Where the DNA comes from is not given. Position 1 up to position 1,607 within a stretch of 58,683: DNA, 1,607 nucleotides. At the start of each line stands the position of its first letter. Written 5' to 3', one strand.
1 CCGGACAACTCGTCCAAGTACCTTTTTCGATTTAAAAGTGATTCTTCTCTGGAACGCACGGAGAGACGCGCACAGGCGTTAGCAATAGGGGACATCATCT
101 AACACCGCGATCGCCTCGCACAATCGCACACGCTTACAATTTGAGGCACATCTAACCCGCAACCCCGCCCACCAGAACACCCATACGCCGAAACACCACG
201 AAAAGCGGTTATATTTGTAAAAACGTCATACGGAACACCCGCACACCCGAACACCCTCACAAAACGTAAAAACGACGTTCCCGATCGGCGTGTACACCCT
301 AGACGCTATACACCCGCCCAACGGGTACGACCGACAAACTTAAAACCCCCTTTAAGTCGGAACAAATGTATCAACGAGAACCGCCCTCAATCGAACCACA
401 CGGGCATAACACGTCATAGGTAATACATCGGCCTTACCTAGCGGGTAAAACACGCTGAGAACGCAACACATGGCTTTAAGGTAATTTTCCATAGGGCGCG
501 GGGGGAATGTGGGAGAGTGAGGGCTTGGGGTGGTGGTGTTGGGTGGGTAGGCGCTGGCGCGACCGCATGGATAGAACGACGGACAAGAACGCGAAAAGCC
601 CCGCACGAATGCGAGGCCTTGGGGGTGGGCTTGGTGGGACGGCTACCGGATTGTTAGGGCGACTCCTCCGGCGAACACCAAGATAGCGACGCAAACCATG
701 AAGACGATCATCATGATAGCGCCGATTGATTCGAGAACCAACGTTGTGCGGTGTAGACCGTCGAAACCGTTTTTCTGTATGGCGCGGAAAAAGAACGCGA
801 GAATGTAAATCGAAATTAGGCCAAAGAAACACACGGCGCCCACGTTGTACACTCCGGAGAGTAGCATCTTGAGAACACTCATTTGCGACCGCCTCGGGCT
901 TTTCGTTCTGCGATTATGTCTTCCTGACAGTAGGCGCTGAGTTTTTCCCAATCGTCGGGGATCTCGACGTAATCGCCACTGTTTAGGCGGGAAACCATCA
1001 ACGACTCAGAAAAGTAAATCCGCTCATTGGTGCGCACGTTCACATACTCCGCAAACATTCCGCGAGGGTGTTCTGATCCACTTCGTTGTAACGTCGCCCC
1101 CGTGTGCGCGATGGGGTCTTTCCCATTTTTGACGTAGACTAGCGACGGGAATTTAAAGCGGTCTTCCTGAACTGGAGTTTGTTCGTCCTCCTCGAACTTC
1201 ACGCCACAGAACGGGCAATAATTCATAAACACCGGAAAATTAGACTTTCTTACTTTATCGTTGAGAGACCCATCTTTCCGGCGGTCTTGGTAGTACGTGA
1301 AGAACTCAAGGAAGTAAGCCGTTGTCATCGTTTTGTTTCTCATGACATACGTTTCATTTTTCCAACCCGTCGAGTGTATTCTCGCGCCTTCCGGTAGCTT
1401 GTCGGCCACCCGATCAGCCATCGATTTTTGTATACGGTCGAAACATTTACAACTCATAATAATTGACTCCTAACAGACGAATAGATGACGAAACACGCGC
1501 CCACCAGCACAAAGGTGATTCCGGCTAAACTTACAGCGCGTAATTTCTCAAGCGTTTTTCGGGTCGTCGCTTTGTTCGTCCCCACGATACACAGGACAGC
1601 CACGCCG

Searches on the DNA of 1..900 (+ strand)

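Call 7: search_dna_similar(query=window:1-900:+, collection=phages, mode=distant, max_rows=30)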
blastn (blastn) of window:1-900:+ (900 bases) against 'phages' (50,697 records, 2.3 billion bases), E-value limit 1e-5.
Records with a match: 29; places in all: 34; records where one place covers at least 80% of the query: 27.
Best place of each record, by identity: 95-99% 6; 90-95% 17; 80-90% 4; 60-80% 2.
By first word of the organism name: Proteus 19; Salmonella 4; Escherichia 2; Providencia 2; Staphylococcus 1; Pseudomonas 1.
By host as written in the record: Proteus mirabilis 13; Salmonella enterica subsp. enterica serovar Typhimurium 4; Proteus mirabillis 3; Proteus mirabilis CriePir89 2; enterotoxigenic Escherichia coli 2; Providencia stuartii 2; Staphylococcus ureilyticus 1; Pseudomonas aeruginosa 1; and 1 more.
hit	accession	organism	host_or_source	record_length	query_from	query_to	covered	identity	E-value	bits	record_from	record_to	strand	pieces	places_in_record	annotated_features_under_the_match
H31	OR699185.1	Salmonella phage SD-12_S18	Salmonella enterica subsp. enterica ...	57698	1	900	100%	96.2%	0e+0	1476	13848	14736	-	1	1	hypothetical protein (x7)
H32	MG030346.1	Proteus phage PM87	Proteus mirabilis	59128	1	900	100%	96.0%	0e+0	1462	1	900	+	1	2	hypothetical protein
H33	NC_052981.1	Proteus phage PM87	Proteus mirabilis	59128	1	900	100%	96.0%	0e+0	1462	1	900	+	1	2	hypothetical protein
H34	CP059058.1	Proteus phage ASh-2020a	Proteus mirabilis CriePir89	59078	1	900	100%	95.3%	0e+0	1438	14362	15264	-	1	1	record has no annotation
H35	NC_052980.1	Proteus phage ASh-2020a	Proteus mirabilis CriePir89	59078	1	900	100%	95.3%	0e+0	1438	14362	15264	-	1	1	hypothetical protein (x2)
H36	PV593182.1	Staphylococcus phage SVV09-A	Staphylococcus ureilyticus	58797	1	900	100%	95.4%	0e+0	1444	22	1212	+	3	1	record has no annotation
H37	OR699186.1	Salmonella phage SD-13_S19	Salmonella enterica subsp. enterica ...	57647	1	900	100%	94.7%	0e+0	1407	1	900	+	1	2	hypothetical protein (x6)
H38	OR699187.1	Salmonella phage SD-14_S20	Salmonella enterica subsp. enterica ...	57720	1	900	100%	94.7%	0e+0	1405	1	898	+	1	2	hypothetical protein (x6)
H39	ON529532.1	Proteus phage RP6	Proteus mirabilis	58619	1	900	100%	94.6%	0e+0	1400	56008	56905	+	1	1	hypothetical protein (x2)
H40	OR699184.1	Salmonella phage SD-11_S17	Salmonella enterica subsp. enterica ...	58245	1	900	100%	94.3%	0e+0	1391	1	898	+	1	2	hypothetical protein (x6)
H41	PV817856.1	Proteus phage P-07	Proteus mirabilis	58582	1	900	100%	93.7%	0e+0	1361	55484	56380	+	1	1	hypothetical protein (x2)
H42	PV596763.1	Pseudomonas phage E21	Pseudomonas aeruginosa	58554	1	900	100%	93.3%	0e+0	1351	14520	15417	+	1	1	none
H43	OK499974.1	Proteus phage vB_PmiS_Inception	Proteus mirabillis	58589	1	900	100%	93.3%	0e+0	1362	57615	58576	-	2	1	hypothetical protein (x3)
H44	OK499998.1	Proteus phage vB_PmiS_DanisaurMW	Proteus mirabillis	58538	1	900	100%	93.1%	0e+0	1342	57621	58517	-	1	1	hypothetical protein (x4)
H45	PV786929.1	Proteus phage pPM01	Proteus mirabilis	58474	1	900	100%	92.8%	0e+0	1318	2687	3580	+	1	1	none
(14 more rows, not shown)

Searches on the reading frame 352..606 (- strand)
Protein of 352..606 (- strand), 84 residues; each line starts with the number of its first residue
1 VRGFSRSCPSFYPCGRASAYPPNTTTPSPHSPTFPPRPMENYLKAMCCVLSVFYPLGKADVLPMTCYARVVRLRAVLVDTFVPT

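Call 48: search_protein_families(library=pfam, proteins=[window:352-606:-], max_evalue=0.01)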
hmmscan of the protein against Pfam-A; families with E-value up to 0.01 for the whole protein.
window:352-606:- (84 aa): 0 families

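Call 49: search_protein_families(library=phrogs, proteins=[window:352-606:-], max_evalue=0.01)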
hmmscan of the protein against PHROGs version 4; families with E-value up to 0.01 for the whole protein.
window:352-606:- (84 aa): 0 families

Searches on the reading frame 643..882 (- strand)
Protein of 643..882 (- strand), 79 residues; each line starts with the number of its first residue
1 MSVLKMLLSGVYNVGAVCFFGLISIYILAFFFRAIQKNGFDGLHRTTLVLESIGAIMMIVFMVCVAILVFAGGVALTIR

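Call 48: search_protein_families(library=pfam, proteins=[window:643-882:-], max_evalue=0.01)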
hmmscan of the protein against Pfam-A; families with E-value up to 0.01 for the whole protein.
window:643-882:- (79 aa): 1 family
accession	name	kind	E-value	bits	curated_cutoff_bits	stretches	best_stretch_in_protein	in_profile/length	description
PF06653.16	Claudin_3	-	0.0092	16.4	28.7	0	16-69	64-115/163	Tight junction protein, Claudin-like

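Call 49: search_protein_families(library=phrogs, proteins=[window:643-882:-], max_evalue=0.01)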
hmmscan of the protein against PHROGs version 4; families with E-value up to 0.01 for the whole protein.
window:643-882:- (79 aa): 0 families

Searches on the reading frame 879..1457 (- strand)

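Call 48: search_protein_families(library=pfam, proteins=[window:879-1457:-], max_evalue=0.01)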
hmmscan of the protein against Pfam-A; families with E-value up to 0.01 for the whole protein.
window:879-1457:- (192 aa): 0 families

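Call 49: search_protein_families(library=phrogs, proteins=[window:879-1457:-], max_evalue=0.01)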
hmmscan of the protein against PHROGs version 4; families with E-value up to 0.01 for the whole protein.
window:879-1457:- (192 aa): 3 families
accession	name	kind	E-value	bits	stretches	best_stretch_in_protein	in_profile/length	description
phrog_7033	-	unknown function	2.9e-86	289.5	1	1-192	3-197/197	-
phrog_1494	-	unknown function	0.00065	20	1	42-99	164-220/226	-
phrog_4030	-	unknown function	0.00083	20.5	1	70-92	56-81/85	-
